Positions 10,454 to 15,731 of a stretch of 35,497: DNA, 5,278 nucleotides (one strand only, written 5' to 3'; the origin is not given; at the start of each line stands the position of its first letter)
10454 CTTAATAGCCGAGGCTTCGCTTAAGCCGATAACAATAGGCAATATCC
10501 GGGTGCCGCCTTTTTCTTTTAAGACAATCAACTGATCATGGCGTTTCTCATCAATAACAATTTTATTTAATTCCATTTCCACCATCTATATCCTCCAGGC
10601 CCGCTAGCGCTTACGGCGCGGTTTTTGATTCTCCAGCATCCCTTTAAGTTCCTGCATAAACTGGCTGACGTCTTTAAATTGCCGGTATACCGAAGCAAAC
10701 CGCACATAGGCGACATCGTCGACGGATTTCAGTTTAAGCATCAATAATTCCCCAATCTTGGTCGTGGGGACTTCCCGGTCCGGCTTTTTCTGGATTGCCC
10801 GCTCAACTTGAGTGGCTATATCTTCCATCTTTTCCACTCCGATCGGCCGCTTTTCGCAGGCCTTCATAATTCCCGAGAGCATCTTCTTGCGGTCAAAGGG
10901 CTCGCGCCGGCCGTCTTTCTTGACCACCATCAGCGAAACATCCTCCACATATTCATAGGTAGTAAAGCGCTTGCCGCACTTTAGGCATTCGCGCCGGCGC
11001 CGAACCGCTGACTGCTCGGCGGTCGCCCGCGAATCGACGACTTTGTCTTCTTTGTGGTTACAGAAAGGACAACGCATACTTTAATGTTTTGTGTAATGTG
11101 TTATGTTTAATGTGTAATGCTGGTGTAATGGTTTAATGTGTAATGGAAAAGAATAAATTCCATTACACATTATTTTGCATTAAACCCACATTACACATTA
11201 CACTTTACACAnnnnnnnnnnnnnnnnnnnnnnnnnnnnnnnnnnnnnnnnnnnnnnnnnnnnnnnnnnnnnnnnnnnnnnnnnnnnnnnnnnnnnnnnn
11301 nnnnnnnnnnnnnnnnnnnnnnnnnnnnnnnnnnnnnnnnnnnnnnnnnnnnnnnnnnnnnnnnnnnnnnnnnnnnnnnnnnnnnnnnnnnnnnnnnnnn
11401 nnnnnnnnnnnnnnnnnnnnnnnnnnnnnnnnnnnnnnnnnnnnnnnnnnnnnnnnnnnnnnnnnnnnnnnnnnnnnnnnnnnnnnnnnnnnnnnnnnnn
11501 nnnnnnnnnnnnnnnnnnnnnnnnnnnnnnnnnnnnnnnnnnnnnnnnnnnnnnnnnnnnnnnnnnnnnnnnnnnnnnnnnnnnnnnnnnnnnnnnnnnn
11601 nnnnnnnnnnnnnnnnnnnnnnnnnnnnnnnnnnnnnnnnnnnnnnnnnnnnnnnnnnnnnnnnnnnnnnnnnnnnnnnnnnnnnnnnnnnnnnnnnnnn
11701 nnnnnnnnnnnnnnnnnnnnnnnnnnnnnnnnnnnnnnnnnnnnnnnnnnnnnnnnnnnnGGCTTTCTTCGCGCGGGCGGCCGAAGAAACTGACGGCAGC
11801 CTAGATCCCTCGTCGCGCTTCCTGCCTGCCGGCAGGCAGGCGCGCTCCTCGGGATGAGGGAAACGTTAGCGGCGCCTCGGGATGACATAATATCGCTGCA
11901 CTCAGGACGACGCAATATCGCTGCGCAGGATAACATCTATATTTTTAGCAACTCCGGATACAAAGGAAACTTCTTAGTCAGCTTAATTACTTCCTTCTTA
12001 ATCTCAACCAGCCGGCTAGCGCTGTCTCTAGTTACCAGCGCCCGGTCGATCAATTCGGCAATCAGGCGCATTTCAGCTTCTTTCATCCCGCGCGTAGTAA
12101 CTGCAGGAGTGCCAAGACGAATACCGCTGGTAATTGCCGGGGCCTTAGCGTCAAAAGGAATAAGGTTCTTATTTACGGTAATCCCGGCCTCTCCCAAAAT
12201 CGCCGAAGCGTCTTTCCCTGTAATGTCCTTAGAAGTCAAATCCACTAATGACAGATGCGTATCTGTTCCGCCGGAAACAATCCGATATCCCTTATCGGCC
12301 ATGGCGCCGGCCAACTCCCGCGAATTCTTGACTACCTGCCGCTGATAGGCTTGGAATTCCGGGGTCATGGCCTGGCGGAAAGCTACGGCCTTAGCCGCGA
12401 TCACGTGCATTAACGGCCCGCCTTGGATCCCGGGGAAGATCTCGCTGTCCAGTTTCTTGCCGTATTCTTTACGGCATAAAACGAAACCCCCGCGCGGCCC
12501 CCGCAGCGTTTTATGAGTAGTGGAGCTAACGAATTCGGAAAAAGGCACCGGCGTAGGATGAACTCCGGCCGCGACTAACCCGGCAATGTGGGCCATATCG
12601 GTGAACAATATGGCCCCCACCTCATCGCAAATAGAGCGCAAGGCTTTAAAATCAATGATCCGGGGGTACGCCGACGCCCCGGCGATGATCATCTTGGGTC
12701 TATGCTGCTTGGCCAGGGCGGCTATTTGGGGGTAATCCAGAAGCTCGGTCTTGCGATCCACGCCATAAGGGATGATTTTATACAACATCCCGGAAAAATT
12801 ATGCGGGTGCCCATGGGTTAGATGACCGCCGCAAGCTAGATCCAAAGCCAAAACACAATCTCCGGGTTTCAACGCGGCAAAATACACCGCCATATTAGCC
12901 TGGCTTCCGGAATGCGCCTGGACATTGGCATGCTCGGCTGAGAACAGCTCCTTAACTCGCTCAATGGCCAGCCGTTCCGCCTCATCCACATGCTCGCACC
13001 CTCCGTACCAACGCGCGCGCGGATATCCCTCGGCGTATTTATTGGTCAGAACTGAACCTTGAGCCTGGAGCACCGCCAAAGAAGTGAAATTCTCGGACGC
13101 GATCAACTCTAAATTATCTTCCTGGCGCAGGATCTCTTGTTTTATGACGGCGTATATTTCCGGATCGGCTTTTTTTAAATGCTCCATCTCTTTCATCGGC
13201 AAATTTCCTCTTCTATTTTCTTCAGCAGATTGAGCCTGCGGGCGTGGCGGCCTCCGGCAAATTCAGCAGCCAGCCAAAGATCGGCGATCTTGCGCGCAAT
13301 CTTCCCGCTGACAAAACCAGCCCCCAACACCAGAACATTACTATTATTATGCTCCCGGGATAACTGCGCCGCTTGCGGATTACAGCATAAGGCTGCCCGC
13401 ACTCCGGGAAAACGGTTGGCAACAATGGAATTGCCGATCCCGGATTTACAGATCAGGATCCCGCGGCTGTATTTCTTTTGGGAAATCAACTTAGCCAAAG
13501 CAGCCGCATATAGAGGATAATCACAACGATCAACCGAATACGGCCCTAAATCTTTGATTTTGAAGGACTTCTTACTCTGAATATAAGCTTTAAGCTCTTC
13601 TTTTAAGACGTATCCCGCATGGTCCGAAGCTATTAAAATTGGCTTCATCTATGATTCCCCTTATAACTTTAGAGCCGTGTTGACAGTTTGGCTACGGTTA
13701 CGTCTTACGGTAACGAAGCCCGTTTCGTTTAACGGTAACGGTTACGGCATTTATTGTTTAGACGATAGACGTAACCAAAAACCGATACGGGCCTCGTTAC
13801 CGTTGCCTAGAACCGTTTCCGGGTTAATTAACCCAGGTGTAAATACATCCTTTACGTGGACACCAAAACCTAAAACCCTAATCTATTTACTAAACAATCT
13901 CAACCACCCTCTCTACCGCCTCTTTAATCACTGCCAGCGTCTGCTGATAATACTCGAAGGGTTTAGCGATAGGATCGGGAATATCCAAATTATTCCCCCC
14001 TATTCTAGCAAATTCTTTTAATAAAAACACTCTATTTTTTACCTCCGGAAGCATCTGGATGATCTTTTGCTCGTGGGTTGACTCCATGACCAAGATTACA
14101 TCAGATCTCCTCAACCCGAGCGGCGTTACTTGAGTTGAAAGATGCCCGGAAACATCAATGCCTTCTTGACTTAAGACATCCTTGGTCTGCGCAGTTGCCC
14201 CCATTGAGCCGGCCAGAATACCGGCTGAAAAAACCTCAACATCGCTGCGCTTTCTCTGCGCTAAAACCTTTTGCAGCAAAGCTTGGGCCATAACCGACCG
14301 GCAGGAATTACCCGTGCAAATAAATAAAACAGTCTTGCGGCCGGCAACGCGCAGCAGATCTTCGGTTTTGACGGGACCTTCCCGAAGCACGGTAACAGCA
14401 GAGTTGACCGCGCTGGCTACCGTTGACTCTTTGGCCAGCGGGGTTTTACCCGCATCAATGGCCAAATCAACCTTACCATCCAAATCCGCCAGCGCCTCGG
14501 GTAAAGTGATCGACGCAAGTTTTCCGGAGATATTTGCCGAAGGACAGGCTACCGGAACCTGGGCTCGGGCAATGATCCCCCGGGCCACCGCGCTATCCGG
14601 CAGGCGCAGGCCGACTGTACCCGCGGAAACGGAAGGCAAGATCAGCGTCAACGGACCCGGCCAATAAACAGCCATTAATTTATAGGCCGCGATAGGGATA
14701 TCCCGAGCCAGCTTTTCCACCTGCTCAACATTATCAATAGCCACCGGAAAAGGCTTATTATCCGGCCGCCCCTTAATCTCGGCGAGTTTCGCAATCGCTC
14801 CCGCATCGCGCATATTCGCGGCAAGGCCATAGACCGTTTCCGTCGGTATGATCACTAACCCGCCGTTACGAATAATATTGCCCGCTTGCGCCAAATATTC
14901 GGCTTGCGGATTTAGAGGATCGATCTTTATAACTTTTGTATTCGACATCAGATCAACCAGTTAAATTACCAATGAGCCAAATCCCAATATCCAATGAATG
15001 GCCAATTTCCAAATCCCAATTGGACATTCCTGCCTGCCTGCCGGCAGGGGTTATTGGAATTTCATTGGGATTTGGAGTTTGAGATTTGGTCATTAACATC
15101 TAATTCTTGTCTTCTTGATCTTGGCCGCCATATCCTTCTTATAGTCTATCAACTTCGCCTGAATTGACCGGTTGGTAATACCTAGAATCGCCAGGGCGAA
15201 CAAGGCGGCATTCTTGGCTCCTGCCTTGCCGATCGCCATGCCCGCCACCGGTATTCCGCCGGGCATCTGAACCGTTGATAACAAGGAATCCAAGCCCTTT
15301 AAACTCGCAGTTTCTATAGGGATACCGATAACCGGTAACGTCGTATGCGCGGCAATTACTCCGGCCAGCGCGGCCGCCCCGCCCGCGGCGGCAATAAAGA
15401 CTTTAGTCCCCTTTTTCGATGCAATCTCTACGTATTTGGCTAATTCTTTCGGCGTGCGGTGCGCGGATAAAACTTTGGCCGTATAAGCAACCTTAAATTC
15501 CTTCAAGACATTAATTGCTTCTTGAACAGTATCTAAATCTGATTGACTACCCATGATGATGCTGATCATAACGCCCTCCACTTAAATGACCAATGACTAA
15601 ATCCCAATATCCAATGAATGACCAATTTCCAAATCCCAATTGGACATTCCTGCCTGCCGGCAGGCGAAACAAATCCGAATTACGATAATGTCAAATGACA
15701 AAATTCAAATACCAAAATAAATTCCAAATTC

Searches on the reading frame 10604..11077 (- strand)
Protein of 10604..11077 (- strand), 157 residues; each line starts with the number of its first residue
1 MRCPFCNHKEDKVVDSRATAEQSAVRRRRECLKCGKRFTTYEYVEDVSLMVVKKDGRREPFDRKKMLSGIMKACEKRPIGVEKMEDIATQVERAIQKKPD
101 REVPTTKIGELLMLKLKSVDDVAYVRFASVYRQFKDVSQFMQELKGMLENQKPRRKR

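Call 65: search_protein_families(library=pfam, proteins=[window:10604-11077:-], max_evalue=0.00001)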
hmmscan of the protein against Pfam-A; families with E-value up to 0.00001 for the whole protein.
window:10604-11077:- (157 aa): 2 families
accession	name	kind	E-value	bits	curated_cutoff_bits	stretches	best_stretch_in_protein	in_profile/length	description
PF03477.21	ATP-cone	-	2.8e-24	85.9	25.8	1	50-136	2-87/88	ATP cone domain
PF22811.2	Zn_ribbon_NrdR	-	6.5e-22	77.6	27.2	1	1-42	1-42/42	Transcriptional repressor NrdR-like, N-terminal domain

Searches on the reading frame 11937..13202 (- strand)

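Call 64: search_protein_families(library=pfam, proteins=[window:11937-13202:-], max_evalue=0.00001)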
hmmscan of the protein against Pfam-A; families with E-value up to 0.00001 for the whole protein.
window:11937-13202:- (421 aa): 2 families
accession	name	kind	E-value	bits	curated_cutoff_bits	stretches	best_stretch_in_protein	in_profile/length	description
PF00464.25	SHMT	-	5.6e-164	545.9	27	1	9-385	1-399/399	Serine hydroxymethyltransferase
PF00155.27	Aminotran_1_2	-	3.8e-07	30.1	19.7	1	65-376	37-357/361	Aminotransferase class I and II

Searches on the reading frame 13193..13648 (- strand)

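Call 64: search_protein_families(library=pfam, proteins=[window:13193-13648:-], max_evalue=0.00001)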
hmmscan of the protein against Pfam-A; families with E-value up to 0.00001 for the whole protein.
window:13193-13648:- (151 aa): 1 family
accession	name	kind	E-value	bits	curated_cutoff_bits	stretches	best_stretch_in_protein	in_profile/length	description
PF02502.23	LacAB_rpiB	-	1.6e-50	171.1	24.7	1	4-140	1-136/138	Ribose/Galactose Isomerase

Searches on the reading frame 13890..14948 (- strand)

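Call 64: search_protein_families(library=pfam, proteins=[window:13890-14948:-], max_evalue=0.00001)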
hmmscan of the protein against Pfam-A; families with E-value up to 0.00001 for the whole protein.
window:13890-14948:- (352 aa): 2 families
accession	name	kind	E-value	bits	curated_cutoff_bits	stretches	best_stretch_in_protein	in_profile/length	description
PF01300.24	Sua5_yciO_yrdC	-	1.6e-47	161.7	25.1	1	25-191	2-178/178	Telomere recombination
PF01451.26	LMWPc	-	2e-29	103.1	23.2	1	207-346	1-141/144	Low molecular weight phosphotyrosine protein phosphatase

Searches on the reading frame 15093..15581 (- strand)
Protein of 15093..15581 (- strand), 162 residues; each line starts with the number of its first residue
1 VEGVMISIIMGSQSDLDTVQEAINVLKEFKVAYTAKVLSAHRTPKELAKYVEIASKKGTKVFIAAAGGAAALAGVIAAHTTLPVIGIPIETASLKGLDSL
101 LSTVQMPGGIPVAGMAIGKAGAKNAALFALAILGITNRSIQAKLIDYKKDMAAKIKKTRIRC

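Call 64: search_protein_families(library=pfam, proteins=[window:15093-15581:-], max_evalue=0.00001)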
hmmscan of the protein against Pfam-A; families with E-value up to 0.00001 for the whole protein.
window:15093-15581:- (162 aa): 1 family
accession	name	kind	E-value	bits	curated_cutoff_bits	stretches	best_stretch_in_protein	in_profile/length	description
PF00731.26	AIRC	-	3.7e-58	195.7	30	1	6-153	2-147/148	AIR carboxylase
